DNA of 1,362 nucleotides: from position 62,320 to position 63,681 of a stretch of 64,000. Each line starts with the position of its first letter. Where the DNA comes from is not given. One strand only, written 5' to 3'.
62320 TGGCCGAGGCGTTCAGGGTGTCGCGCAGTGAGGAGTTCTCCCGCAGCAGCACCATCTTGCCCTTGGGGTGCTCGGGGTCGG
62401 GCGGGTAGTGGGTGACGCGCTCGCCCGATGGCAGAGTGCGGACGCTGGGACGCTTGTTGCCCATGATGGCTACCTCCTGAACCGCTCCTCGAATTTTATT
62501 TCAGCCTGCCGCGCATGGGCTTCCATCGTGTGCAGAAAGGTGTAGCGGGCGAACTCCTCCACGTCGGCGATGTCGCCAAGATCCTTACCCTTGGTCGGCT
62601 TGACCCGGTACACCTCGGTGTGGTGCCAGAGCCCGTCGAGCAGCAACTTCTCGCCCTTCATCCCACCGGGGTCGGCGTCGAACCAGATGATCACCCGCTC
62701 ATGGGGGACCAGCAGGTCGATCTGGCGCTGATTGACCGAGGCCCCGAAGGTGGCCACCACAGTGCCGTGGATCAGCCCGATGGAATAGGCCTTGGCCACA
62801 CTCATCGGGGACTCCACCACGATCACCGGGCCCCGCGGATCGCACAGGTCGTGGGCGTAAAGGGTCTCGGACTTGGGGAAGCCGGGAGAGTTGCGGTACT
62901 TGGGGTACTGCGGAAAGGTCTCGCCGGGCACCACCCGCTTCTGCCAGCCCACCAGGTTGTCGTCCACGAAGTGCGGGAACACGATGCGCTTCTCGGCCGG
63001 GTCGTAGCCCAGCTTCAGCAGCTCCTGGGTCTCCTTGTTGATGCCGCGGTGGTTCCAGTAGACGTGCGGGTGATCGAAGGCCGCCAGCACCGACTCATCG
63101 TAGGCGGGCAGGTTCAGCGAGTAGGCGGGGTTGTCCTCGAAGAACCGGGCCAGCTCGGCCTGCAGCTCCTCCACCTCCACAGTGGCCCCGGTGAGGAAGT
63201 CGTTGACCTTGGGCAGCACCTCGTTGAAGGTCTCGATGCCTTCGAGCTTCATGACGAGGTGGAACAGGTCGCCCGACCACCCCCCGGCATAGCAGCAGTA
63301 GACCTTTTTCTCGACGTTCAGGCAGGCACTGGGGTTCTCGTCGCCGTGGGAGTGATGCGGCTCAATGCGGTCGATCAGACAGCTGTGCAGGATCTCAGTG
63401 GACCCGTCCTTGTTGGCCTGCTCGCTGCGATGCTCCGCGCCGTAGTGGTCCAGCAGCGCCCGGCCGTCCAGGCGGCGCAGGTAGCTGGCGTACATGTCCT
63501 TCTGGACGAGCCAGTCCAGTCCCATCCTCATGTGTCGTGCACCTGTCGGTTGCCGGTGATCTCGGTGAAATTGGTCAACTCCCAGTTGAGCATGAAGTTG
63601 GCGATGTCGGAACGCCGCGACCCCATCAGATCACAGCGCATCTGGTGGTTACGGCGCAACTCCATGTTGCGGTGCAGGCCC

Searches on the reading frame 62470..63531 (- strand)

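Call 12: search_protein_families(library=phrogs, proteins=[window:62470-63531:-], max_evalue=0.001)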
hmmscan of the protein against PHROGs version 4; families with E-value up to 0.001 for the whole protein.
window:62470-63531:- (353 aa): 6 families
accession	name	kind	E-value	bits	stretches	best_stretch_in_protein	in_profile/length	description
phrog_47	-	DNA, RNA and nucleotide metabolism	1.2e-50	174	1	12-348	20-347/947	DNA primase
phrog_6444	-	DNA, RNA and nucleotide metabolism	4.2e-18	66.5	2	181-305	202-330/577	DNA primase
phrog_5311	-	DNA, RNA and nucleotide metabolism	1.6e-09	37.5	1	35-103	88-150/692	helicase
phrog_239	-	DNA, RNA and nucleotide metabolism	7.1e-09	36.1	1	63-318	52-292/801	DNA primase/helicase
phrog_360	-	DNA, RNA and nucleotide metabolism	8.8e-07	30.1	1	61-105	36-79/133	DNA primase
phrog_11992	-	unknown function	0.00019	22.7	1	62-104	35-74/177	-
